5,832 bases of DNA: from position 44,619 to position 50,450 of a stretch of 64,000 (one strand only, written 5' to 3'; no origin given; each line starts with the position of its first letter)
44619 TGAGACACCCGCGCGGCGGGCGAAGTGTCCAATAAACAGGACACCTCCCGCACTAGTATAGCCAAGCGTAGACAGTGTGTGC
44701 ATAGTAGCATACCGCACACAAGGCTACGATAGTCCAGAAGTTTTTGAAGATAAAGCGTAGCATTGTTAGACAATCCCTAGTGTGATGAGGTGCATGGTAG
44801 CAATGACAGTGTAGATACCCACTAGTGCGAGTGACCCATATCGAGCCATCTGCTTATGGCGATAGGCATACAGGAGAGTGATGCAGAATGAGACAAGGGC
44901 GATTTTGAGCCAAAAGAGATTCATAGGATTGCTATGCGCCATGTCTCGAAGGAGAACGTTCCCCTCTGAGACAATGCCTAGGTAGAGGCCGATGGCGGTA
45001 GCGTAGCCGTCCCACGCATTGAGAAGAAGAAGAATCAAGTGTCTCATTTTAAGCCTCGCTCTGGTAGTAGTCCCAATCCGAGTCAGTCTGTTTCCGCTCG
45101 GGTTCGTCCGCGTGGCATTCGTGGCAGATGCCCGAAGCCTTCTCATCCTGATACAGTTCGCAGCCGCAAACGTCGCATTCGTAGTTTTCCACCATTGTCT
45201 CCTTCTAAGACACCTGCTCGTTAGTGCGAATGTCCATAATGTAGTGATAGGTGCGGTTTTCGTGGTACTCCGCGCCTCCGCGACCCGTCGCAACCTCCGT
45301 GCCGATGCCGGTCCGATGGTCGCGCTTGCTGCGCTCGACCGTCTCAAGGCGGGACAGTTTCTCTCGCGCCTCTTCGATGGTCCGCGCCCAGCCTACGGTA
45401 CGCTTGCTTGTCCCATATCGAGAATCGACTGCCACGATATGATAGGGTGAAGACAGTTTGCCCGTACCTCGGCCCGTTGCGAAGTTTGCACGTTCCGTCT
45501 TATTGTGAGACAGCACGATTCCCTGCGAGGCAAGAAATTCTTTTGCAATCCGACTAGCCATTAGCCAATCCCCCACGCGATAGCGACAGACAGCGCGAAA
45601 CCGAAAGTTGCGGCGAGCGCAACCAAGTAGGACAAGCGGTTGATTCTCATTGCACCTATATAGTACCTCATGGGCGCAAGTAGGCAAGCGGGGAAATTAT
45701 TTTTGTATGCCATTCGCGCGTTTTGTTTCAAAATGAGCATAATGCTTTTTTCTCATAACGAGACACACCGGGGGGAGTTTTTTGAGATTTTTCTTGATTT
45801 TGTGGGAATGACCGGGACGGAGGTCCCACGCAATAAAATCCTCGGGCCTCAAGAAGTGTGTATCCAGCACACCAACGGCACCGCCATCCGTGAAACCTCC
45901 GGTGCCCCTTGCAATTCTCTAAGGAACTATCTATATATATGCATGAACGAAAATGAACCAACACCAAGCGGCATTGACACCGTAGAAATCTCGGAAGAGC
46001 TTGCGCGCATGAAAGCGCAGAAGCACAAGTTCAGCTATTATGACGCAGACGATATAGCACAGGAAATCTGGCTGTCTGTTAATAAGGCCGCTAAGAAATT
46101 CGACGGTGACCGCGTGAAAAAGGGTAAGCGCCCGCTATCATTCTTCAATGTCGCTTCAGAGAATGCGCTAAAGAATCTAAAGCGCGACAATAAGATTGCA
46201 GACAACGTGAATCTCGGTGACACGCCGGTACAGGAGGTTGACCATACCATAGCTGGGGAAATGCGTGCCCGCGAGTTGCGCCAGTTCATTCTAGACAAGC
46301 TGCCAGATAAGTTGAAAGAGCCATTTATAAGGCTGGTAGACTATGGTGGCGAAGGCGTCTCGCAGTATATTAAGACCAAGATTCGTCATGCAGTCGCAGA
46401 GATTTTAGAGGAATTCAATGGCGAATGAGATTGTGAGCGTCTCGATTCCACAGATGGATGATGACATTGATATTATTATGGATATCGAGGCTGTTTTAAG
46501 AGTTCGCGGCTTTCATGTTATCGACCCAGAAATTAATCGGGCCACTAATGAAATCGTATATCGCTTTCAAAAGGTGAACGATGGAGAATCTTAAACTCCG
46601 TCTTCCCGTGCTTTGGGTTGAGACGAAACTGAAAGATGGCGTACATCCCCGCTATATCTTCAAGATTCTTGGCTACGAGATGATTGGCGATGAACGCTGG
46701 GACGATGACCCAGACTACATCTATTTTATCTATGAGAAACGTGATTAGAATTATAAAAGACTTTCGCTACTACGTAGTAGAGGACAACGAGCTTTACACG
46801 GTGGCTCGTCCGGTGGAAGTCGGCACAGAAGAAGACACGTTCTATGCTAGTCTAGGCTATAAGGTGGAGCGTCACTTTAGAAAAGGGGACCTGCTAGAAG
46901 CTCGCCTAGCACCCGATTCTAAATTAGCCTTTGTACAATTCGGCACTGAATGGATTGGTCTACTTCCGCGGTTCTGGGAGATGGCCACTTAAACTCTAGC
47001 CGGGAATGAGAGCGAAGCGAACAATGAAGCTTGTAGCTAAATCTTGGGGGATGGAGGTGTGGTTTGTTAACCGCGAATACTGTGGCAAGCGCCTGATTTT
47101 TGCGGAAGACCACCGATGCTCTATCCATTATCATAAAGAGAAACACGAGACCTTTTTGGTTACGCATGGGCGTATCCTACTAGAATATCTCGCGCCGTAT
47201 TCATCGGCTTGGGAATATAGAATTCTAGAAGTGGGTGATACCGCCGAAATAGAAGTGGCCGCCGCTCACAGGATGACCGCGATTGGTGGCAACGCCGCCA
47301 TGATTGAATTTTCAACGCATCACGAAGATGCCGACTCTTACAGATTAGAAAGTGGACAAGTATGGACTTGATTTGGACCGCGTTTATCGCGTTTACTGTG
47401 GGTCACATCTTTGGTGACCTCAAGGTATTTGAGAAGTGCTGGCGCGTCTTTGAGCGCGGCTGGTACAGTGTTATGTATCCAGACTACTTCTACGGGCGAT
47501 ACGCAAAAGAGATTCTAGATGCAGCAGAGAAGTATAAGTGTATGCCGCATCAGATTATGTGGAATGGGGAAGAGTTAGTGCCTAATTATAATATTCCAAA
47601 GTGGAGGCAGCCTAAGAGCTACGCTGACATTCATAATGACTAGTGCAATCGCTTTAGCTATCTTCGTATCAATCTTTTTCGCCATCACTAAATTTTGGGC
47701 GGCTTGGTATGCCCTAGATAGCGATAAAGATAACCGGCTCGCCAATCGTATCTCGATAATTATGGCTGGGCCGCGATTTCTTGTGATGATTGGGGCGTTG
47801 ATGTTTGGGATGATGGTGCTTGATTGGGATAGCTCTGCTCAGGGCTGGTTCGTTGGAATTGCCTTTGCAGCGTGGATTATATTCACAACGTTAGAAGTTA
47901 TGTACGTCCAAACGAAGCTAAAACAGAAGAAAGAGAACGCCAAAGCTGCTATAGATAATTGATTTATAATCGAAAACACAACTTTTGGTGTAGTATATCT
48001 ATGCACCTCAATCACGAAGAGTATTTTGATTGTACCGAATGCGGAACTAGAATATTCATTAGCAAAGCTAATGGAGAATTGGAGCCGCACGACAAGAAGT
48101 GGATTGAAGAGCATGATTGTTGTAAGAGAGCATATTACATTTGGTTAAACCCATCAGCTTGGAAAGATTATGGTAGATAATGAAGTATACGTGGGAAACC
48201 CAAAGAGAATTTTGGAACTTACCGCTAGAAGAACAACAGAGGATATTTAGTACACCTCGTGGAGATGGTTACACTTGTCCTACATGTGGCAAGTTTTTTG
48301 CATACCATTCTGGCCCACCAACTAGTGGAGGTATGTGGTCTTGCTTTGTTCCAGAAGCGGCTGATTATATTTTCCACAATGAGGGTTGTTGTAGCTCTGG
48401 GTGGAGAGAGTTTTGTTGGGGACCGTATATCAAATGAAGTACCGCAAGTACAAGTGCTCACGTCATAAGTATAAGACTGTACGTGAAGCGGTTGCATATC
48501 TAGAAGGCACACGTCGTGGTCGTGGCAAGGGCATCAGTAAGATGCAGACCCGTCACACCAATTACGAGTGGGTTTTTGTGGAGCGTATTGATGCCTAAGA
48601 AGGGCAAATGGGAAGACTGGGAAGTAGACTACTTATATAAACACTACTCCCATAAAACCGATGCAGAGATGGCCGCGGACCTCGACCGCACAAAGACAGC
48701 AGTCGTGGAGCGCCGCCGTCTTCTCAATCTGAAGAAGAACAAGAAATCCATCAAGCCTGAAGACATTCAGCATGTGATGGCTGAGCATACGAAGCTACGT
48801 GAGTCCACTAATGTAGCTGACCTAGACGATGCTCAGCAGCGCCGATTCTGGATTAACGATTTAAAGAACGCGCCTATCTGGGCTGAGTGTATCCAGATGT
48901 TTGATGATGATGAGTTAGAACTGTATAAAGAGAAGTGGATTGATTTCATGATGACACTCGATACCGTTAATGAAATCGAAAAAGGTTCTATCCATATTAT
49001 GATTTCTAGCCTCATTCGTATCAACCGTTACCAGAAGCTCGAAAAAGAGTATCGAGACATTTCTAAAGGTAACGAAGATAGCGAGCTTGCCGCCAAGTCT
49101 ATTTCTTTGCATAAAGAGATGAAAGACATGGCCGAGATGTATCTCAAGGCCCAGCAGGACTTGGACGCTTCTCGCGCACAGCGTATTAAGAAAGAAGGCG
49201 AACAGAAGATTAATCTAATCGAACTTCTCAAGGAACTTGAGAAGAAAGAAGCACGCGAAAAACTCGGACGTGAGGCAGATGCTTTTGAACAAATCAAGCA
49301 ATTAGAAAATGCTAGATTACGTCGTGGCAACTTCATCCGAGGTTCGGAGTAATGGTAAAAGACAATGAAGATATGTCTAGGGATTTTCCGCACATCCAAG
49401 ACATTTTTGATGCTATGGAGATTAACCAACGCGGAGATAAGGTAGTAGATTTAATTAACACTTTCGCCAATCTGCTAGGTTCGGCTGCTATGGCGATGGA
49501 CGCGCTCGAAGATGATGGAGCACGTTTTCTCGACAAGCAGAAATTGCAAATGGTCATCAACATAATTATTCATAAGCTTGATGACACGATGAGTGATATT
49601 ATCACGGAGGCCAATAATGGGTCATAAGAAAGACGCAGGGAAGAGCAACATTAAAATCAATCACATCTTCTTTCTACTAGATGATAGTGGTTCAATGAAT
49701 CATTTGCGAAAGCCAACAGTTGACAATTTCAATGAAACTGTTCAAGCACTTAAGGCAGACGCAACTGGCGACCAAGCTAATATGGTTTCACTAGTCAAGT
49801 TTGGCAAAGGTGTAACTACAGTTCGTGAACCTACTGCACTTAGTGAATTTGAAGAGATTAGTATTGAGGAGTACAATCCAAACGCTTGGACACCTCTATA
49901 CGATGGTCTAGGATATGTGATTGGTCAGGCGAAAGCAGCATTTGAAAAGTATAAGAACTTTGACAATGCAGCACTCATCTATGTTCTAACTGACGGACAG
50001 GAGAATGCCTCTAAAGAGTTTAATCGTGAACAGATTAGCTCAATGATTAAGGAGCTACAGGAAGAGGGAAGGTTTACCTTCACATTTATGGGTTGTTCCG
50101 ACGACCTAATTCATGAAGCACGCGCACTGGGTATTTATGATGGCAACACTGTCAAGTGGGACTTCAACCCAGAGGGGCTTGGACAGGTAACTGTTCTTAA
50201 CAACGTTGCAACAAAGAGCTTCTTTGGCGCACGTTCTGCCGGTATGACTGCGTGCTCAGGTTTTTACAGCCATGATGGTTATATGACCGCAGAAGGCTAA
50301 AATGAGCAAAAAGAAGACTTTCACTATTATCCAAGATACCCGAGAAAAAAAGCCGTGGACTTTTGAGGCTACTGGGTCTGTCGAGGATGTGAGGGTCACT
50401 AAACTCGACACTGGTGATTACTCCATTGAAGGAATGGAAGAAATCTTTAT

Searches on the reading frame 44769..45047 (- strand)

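Call 72: search_protein_families(library=pfam, proteins=[window:44769-45047:-], max_evalue=0.05)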
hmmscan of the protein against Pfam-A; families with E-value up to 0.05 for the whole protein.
seq(93 aa): 2 families
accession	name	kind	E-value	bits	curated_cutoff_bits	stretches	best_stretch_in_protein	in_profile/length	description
PF18902.5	DUF5658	-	1.4e-15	58.2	25.2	1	7-87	1-82/82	Domain of unknown function (DUF5658)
PF23021.3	6TM_2nd_PGAP2IP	-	0.032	14.5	27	0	4-54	83-133/181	PGAP2IP, second transmembrane domain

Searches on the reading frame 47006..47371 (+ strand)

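Call 90: search_protein_families(library=phrogs, proteins=[window:47006-47371:+], max_evalue=0.01)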
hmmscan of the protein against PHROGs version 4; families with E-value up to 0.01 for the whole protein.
window:47006-47371:+ (121 aa): 1 family
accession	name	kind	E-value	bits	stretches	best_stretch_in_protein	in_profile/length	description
phrog_7851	-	other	1.7e-31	109.7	1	5-117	3-116/117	cysteine dioxygenase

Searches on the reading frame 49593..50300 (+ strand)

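Call 81: search_protein_families(library=pfam, proteins=[window:49593-50300:+], max_evalue=0.001)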
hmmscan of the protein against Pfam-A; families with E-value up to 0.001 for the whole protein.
window:49593-50300:+ (235 aa): 2 families
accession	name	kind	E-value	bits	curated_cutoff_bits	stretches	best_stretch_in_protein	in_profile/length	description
PF00092.34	VWA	-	6.9e-08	33.3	23.8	1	25-172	2-143/174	von Willebrand factor type A domain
PF13519.12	VWA_2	-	0.00022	22.2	27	1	26-136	2-107/107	von Willebrand factor type A domain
